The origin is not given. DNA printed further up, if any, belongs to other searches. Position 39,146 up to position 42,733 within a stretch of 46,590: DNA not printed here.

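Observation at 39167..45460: Operon of two giant uncharacterised proteins (1095-aa 4-TM + coiled-coil; 893-aa soluble coiled-coil) driven from a divergent promoter region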

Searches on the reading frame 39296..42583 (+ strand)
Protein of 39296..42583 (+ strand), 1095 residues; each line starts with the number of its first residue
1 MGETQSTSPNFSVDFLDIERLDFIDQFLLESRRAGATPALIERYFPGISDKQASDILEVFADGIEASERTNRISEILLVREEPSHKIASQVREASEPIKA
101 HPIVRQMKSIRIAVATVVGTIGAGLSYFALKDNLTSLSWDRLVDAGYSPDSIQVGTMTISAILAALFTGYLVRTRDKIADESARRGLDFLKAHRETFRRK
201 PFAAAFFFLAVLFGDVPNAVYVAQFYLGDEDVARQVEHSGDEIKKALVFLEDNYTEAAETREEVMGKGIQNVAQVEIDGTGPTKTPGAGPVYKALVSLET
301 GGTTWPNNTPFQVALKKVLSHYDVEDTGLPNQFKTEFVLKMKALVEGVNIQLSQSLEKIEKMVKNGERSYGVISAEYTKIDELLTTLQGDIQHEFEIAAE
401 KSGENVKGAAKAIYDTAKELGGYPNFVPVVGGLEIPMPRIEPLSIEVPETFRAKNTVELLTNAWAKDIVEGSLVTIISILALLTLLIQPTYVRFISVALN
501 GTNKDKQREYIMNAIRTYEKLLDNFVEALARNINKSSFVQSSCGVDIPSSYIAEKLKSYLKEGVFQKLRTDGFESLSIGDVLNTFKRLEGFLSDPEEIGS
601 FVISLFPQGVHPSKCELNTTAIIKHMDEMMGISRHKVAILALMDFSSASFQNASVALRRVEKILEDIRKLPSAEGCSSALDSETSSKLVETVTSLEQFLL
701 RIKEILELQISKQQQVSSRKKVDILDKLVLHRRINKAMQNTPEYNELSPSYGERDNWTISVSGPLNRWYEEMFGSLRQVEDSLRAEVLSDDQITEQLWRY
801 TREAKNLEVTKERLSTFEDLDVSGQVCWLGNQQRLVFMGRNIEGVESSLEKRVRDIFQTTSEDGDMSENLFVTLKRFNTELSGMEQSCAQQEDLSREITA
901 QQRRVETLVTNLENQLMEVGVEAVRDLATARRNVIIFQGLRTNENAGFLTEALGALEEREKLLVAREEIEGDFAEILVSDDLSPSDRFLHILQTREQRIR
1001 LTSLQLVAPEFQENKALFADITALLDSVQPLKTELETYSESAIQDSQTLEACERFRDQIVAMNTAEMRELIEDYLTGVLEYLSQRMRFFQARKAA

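Call 4: search_protein_families(library=pfam, proteins=[window:39296-42583:+], max_evalue=1)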
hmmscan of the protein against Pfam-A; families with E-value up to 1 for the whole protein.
window:39296-42583:+ (1095 aa): 4 families
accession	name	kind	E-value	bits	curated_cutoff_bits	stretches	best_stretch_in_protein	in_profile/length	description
PF01441.24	Lipoprotein_6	-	0.018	15.5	27.8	1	869-969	61-156/170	Lipoprotein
PF11841.14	ELMO_ARM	-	0.027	14.8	27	1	333-390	50-109/154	ELMO, armadillo-like helical domain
PF04255.20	DUF433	-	0.21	11.9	23.6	0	27-57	23-53/56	Protein of unknown function (DUF433)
PF04751.20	DarP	-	0.24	11.7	26.3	1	1028-1086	71-129/153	Dual-action ribosomal maturation protein DarP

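Call 5: search_protein_families(library=padloc, proteins=[window:39296-42583:+], max_evalue=1)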
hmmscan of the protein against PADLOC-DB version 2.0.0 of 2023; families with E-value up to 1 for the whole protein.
window:39296-42583:+ (1095 aa): 0 families

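Call 6: search_protein_families(library=ncbifam, proteins=[window:39296-42583:+], max_evalue=1)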
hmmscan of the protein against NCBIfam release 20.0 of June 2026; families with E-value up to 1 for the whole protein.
window:39296-42583:+ (1095 aa): 1 family
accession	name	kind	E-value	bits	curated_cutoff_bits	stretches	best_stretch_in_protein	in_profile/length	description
NF003593.1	PRK05255.1-1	equivalog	0.034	14.2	70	1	1027-1084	68-125/155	ribosome biogenesis factor YjgA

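Call 7: search_protein_families(library=phrogs, proteins=[window:39296-42583:+], max_evalue=0.01)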
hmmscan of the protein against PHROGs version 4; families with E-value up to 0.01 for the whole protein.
window:39296-42583:+ (1095 aa): 0 families

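Call 8: find_homologous_proteins(query=window:39296-42583:+, max_evalue=0.001)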
Query window:39296-42583:+ (1095 aa): 1 proteins with E <= 0.001 among 8000 candidates.
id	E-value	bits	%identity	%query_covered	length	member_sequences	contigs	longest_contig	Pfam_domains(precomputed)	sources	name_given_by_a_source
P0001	0.0e+0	2395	100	100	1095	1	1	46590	-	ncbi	-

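Call 11: find_encoding_contigs(protein=P0001, flank=10000, max_places=6)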
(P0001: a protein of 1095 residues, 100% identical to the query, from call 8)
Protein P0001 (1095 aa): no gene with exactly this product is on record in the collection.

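Call 23: search_solved_structures(query=window:39296-42583:+, max_evalue=10)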
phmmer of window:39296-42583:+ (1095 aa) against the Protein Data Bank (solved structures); distinct sequences matched with E-value up to 10: 8.
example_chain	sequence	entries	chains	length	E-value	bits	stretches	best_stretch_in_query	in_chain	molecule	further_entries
1wvt_A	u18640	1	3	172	0.061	14.4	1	370-488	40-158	hypothetical protein ST2180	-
2eay_A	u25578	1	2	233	0.062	14.3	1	816-886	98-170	Biotin [acetyl-CoA-carboxylase] ligase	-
6dgk_A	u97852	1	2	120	0.49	11.4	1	8-77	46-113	Non-structural protein 1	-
6u28_A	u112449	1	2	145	0.62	11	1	8-77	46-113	Non-structural protein 1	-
2gts_A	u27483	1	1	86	0.95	10.4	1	770-835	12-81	hypothetical protein HP0062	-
3k4t_A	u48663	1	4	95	1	10.3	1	1010-1073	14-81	Virion-associated protein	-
8q3v_D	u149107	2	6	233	1.1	10.2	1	115-169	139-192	Tetrahydromethanopterin S-methyltransferase subunit D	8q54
3fx7_A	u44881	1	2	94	1.1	10.2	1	770-835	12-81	Putative uncharacterized protein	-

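Call 25: search_dna_similar(query=window:39296-42583:+, collection=phages, mode=protein, max_evalue=0.01)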
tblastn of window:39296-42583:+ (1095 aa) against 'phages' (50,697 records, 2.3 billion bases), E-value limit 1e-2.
No match.

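Call 32: search_protein_representatives(protein=window:39296-42583:+)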
Query: 1095 residues. Proteins with E-value up to 0.001 (for the whole library): 3; up to 1e-10: 1; up to 1e-30: 1. The best 3 are listed.
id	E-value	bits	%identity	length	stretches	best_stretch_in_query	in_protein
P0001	0.0e+00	2394.7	100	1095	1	1-1095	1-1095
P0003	3.4e-05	38.4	22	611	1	126-593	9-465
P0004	2.1e-04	35.8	25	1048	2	406-620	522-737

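Call 35: search_protein_families(library=pfam, proteins=[P0003, P0004], max_evalue=1)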
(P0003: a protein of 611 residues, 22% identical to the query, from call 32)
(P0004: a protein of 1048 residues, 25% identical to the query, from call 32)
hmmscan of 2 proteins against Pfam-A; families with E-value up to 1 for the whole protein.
P0003 (611 aa): 2 families
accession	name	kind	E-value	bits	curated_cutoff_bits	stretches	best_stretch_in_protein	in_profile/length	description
PF13305.11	TetR_C_33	-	0.0098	17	26.8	0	68-116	4-50/103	Tetracyclin repressor-like, C-terminal domain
PF06409.17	NPIP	-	0.038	14.2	27.5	1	431-502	53-124/207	Nuclear pore complex interacting protein (NPIP)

P0004 (1048 aa): 3 families
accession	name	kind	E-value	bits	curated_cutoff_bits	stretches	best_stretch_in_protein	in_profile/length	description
PF04675.19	DNA_ligase_A_N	-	0.013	16.1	24.6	1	637-710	87-161/174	DNA ligase N terminus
PF15619.11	Lebercilin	-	0.26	11.3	34.3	1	903-957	124-178/193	Ciliary protein causing Leber congenital amaurosis disease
PF03836.20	RasGAP_C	-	0.87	10.1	26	0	896-924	29-57/137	RasGAP C-terminus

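Call 36: find_encoding_contigs(protein=P0004, flank=10000, max_places=6)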
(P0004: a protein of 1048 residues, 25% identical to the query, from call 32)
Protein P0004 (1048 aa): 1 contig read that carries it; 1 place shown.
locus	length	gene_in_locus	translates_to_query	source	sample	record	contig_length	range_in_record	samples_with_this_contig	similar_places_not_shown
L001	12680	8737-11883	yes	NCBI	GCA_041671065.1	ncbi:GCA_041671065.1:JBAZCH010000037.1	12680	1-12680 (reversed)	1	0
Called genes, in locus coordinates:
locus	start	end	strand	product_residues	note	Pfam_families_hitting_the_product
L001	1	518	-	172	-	PF01680:SOR_SNZ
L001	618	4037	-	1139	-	PF25596:CPSase_L_D1, PF02222:ATP-grasp (weak), PF02786:CPSase_L_D2, PF02787:CPSase_L_D3, PF25596:CPSase_L_D1, PF02222:ATP-grasp, PF02786:CPSase_L_D2, PF02142:MGS, +2 more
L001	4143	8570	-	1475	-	-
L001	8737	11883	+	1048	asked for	-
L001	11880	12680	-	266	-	PF01368:DHH (weak), PF02272:DHHA1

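Call 37: find_encoding_contigs(protein=P0003, flank=10000, max_places=6)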
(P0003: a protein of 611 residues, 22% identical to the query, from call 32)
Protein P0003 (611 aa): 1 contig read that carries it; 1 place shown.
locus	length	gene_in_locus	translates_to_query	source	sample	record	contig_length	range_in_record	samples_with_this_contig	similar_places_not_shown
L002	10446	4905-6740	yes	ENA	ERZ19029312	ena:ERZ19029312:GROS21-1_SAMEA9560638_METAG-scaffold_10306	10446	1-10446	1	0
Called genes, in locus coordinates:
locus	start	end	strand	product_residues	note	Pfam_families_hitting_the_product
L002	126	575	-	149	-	PF01195:Pept_tRNA_hydro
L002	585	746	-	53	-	-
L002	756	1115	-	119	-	PF00293:NUDIX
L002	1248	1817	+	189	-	-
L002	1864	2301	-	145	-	-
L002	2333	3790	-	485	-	-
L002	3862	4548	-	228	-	PF24175:SU10_adaptor (weak)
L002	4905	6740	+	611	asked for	-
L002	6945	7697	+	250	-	-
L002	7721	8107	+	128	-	-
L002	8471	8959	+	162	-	-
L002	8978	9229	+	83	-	-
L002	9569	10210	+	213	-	-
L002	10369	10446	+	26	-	?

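Call 42: predict_structure(protein=window:39296-42583:+)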
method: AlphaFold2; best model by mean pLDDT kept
length: 1095 residues; sequences in the alignment: 1
mean_pLDDT: 41.1   pTM: 0.27
mean pLDDT of the five models: 41.1, 36.8, 36.3, 32.2, 30.3
residues with pLDDT >= 90: 0; 70-90: 19; 50-70: 162; < 50: 914
segments of 3 or more residues with pLDDT < 50: 1-36, 38-173, 175-177, 201-203, 252-327, 366-374, 404-512, 537-543, 564-595, 611-853, 855-1063, 1065-1095
pLDDT, mean of each block of 10 residues (from residue 1): 30 27 39 45 43 45 40 33 38 34 29 29 30 33 33 33 39 50 69 61 51 58 62 76 63 39 31 26 30 31 33 44 47 53 53 56 49 48 51 54 49 43 36 29 26 32 36 44 40 37 45 50 54 51 53 59 48 43 45 48 52 47 39 33 32 38 41 37 39 42 41 38 37 36 32 25 35 34 32 35 30 30 34 33 39 47 43 42 42 40 38 38 34 33 39 39 38 37 37 37 34 40 42 42 45 47 46 45 42 34
secondary structure, 60 per line:
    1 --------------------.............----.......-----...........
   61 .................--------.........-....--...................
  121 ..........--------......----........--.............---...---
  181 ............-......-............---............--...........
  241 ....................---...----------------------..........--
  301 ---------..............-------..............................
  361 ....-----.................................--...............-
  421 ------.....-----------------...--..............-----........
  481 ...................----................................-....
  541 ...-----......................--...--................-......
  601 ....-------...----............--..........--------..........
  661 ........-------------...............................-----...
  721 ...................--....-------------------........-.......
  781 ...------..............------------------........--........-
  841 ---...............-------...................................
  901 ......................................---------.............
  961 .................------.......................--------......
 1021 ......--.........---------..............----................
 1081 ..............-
elements in order (helices of 4 or more, strands of 3 or more residues): H21-33 H38-44 H50-77 H86-94 H96-99 H102-130 H139-144 H149-156 H159-171 H181-192 H194-199 H201-212 H216-227 H230-260 H289-298 H310-323 H331-364 H370-402 H405-419 H427-431 H454-467 H473-499 H504-535 H537-543 H549-570 H578-593 H595-604 H619-630 H633-642 H651-668 H682-712 H718-739 H742-745 H765-772 H774-783 H790-803 E822-829 E832-839 H844-858 H866-938 H948-977 H984-1006 H1015-1026 H1029-1037 H1047-1060 H1065-1094

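Call 50: search_protein_families(library=phrogs, proteins=[L002:3862-4548:-, L002:2333-3790:-, L002:1864-2301:-, L002:6945-7697:+, L002:7721-8107:+, L002:8471-8959:+, L002:9569-10210:+, L001:4143-8570:-], max_evalue=0.01)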
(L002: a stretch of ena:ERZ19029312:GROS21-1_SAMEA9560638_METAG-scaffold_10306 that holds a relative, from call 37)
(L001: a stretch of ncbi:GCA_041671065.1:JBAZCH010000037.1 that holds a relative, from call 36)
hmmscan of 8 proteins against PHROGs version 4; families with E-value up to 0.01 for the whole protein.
L002:3862-4548:- (228 aa): 0 families

L002:2333-3790:- (485 aa): 0 families

L002:1864-2301:- (145 aa): 0 families

L002:6945-7697:+ (250 aa): 0 families

L002:7721-8107:+ (128 aa): 0 families

L002:8471-8959:+ (162 aa): 0 families

L002:9569-10210:+ (213 aa): 0 families

L001:4143-8570:- (1475 aa): 1 family
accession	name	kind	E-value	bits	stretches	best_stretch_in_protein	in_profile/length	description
phrog_37683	-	unknown function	0.0051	17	0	13-74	101-162/279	-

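Call 56: search_dna_similar(query=window:39296-42583:+, collection=plasmids, mode=protein, max_evalue=0.1)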
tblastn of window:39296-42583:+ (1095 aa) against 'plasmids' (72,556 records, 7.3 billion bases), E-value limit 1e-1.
No match.

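Call 66: search_protein_families(library=padloc, proteins=[P0003, P0004, L001:4143-8570:-], max_evalue=0.1)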
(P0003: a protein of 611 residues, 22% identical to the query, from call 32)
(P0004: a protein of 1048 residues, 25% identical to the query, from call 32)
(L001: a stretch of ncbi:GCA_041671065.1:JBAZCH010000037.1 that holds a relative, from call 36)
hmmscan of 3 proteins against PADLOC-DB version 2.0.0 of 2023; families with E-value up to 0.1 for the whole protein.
P0003 (611 aa): 0 families

P0004 (1048 aa): 1 family
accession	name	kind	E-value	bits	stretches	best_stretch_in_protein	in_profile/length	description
PDLC03860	LmuB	-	0.039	10.5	1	843-939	324-419/565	-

L001:4143-8570:- (1475 aa): 0 families
